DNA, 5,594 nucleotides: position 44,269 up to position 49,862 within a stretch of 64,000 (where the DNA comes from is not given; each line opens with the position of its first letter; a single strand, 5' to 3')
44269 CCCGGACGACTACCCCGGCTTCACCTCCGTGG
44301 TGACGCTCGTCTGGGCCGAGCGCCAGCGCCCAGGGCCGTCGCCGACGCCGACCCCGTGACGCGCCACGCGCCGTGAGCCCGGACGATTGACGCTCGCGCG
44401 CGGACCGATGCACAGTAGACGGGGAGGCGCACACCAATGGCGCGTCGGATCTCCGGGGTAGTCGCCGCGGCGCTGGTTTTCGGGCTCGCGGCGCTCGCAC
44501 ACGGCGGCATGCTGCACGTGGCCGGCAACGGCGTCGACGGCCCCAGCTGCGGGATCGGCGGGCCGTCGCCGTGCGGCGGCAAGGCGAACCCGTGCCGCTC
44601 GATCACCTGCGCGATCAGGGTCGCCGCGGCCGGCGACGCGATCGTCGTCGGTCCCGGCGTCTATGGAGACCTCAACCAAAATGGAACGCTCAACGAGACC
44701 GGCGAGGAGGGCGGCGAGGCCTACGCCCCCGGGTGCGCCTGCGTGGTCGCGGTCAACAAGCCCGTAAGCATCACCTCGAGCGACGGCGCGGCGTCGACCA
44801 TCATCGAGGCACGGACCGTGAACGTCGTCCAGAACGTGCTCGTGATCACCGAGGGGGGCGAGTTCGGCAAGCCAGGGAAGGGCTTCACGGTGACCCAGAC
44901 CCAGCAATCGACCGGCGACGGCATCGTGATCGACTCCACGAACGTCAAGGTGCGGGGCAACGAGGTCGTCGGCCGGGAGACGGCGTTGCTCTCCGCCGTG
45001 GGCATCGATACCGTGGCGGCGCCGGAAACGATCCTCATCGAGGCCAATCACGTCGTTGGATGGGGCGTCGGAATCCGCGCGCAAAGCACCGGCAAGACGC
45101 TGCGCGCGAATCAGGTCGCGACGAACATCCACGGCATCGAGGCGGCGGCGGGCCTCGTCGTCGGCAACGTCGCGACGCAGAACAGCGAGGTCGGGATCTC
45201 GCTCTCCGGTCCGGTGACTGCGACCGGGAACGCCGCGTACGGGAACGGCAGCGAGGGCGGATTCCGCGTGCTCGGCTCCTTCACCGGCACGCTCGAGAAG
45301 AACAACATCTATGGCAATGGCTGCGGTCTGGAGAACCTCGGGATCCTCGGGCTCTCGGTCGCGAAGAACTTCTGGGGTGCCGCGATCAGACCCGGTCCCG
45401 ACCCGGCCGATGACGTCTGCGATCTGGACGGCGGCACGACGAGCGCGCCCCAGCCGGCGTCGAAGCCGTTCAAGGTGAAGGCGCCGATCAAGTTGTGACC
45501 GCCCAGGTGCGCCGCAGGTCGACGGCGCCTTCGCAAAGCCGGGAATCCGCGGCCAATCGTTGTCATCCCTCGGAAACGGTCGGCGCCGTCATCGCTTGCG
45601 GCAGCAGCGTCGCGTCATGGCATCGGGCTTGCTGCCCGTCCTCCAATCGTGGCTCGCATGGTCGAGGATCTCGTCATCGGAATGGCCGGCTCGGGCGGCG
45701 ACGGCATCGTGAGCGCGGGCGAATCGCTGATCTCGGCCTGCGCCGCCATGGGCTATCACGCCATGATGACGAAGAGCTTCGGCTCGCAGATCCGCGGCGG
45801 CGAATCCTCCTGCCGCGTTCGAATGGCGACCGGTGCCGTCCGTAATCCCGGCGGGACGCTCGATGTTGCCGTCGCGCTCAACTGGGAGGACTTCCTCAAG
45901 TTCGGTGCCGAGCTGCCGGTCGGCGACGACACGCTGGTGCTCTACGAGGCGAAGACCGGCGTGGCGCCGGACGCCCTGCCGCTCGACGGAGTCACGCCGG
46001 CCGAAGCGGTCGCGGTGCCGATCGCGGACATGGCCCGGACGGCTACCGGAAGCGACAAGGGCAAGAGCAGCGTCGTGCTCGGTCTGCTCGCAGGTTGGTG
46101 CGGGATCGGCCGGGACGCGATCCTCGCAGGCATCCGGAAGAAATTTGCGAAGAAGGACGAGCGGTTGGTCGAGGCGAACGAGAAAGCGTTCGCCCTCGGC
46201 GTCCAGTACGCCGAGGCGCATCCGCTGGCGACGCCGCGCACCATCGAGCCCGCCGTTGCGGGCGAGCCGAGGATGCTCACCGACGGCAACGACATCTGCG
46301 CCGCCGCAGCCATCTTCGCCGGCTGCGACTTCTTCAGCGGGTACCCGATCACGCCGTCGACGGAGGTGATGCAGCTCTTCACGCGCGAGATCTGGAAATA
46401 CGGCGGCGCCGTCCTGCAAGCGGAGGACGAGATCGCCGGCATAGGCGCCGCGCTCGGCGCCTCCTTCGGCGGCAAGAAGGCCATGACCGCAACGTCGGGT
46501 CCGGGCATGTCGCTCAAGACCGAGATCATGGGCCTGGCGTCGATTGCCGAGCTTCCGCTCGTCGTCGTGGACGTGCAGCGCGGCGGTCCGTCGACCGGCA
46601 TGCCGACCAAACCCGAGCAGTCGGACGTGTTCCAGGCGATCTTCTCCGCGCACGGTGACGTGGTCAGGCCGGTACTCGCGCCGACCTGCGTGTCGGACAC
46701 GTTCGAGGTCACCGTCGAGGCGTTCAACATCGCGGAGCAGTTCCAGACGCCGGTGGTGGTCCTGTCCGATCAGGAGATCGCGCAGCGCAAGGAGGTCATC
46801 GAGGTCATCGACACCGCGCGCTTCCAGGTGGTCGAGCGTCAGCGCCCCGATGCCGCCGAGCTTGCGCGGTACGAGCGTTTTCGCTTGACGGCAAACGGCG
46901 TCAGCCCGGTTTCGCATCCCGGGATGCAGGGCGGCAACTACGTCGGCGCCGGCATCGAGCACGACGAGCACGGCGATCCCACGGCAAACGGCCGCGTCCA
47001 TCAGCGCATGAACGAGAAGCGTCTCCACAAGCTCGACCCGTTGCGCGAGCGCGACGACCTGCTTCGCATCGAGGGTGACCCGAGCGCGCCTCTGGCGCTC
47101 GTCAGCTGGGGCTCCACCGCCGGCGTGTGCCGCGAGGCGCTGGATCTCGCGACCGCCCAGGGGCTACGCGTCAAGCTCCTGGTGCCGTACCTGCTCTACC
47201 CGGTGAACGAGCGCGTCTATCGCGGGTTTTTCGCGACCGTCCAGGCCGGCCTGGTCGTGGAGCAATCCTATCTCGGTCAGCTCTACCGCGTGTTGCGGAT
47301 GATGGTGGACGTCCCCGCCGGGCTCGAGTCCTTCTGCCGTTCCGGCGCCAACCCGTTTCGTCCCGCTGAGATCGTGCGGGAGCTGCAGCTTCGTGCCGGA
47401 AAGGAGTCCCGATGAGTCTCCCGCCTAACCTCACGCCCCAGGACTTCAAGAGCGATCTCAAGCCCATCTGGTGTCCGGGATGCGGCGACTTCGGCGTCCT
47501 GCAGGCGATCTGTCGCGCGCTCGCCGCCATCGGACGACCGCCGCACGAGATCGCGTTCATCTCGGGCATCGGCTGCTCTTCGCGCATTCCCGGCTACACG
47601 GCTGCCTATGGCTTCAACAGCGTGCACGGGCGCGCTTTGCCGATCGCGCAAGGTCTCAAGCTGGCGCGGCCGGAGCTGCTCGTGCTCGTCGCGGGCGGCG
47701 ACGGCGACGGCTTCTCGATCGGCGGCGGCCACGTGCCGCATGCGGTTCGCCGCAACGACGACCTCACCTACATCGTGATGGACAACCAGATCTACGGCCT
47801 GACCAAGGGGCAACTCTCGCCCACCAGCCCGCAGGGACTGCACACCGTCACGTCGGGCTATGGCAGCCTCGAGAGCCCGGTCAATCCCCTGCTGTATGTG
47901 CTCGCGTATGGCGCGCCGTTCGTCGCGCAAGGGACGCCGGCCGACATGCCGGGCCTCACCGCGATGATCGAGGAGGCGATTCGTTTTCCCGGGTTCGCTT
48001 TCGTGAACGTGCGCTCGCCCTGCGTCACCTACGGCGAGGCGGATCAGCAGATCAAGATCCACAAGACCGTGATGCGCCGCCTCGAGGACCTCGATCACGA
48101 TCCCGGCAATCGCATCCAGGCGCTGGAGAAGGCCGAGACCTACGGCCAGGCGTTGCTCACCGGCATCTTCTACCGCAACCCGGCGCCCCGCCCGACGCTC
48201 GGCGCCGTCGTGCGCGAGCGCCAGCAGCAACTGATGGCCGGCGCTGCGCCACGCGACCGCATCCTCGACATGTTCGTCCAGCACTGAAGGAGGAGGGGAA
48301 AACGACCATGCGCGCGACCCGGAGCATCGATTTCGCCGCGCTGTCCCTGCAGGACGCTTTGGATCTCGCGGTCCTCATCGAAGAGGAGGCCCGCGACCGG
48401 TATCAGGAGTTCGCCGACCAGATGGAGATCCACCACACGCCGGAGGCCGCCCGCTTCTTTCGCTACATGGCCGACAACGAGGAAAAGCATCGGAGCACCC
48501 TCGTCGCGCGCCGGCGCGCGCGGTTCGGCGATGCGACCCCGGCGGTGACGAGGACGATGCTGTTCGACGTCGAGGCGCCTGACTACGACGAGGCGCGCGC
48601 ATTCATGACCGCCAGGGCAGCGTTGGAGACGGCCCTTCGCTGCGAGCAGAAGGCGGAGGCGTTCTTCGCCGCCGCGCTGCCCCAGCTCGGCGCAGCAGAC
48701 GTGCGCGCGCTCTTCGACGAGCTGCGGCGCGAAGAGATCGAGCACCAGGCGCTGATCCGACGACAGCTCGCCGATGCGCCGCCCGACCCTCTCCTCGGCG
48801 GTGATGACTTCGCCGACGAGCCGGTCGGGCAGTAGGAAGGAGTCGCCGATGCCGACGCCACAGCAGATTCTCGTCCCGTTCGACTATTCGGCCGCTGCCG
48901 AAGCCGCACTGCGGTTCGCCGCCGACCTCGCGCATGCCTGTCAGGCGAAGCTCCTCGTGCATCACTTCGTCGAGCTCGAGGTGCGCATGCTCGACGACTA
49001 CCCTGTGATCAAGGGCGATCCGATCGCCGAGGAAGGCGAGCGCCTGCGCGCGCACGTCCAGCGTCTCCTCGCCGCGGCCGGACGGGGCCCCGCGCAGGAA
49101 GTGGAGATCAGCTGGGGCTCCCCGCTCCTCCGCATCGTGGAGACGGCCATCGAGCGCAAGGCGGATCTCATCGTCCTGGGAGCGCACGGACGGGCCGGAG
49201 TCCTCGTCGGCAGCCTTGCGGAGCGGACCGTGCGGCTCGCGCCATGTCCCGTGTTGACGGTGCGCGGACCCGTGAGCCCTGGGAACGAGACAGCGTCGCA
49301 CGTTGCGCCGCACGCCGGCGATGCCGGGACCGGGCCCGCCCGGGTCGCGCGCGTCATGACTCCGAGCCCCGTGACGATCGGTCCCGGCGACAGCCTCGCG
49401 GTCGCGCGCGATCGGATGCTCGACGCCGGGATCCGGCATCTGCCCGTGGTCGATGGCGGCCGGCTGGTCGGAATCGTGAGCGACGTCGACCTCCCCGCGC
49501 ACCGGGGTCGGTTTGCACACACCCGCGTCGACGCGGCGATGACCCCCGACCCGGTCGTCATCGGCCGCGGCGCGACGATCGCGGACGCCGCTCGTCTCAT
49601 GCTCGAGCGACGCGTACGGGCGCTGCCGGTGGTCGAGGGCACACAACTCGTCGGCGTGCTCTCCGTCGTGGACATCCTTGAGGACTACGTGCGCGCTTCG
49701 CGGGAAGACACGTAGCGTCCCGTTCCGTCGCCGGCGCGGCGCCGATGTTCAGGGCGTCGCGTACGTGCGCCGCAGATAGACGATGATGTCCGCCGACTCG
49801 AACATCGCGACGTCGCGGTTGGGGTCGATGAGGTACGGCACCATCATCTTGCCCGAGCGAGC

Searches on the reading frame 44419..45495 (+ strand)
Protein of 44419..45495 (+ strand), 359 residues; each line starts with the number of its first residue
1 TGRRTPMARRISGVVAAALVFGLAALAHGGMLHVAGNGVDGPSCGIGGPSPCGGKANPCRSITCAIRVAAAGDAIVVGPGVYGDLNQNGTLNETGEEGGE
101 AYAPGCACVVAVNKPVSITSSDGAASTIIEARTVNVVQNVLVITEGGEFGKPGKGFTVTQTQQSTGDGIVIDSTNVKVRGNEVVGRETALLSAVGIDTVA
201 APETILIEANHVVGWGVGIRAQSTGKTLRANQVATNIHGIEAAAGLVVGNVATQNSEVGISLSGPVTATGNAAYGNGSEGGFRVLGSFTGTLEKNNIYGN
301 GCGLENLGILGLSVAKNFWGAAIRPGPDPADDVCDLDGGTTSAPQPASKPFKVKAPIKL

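Call 55: search_protein_families(library=pfam, proteins=[window:44419-45495:+], max_evalue=0.001)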
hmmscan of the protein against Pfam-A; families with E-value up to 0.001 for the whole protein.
window:44419-45495:+ (359 aa): 3 families
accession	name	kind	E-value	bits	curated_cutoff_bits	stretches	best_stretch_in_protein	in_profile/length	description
PF05048.19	NosD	-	2.8e-06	27.3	23.6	1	160-305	14-154/212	Periplasmic copper-binding protein (NosD)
PF13229.12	Beta_helix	-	6.6e-05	23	25.9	1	205-304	11-118/158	Right handed beta helix region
PF07602.17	DUF1565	-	0.0006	19.6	20.3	0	51-250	7-213/257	Protein of unknown function (DUF1565)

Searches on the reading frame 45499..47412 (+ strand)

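Call 55: search_protein_families(library=pfam, proteins=[window:45499-47412:+], max_evalue=0.001)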
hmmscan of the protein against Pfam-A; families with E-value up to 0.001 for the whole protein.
window:45499-47412:+ (638 aa): 2 families
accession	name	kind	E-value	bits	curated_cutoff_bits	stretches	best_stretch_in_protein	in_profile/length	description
PF01855.24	POR_N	-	7.5e-56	189.9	27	1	270-501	2-225/231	Pyruvate flavodoxin/ferredoxin oxidoreductase, thiamine diP-bdg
PF01558.24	POR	-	3.5e-27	96.1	27.4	1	66-236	1-173/173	Pyruvate ferredoxin/flavodoxin oxidoreductase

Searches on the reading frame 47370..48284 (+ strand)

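Call 55: search_protein_families(library=pfam, proteins=[window:47370-48284:+], max_evalue=0.001)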
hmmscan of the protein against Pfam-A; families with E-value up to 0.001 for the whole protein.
window:47370-48284:+ (305 aa): 2 families
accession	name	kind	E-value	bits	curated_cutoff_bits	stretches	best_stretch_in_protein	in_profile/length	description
PF02775.26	TPP_enzyme_C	-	1.5e-26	93.4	21.9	1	67-214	2-151/151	Thiamine pyrophosphate enzyme, C-terminal TPP binding domain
PF12367.13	PFO_beta_C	-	1.3e-07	32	24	1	218-271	1-52/66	Pyruvate ferredoxin oxidoreductase beta subunit C terminal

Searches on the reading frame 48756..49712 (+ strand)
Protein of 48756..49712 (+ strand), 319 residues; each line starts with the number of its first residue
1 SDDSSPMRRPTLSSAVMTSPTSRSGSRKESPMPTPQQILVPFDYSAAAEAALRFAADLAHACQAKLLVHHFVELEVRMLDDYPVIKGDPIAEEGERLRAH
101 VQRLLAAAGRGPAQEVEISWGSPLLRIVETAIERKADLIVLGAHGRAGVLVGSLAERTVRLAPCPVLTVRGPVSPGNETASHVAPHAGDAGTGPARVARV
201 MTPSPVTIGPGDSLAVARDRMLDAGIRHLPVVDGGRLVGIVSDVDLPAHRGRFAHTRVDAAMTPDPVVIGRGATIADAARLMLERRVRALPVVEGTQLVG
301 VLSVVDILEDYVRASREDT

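Call 55: search_protein_families(library=pfam, proteins=[window:48756-49712:+], max_evalue=0.001)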
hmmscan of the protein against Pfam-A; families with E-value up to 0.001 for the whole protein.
window:48756-49712:+ (319 aa): 2 families
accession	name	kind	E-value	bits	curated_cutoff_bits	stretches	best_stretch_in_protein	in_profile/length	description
PF00582.32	Usp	-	2.9e-27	96.4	24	1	36-170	3-141/141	Universal stress protein family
PF00571.33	CBS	-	3.1e-27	95.1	24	2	197-246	1-51/57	CBS domain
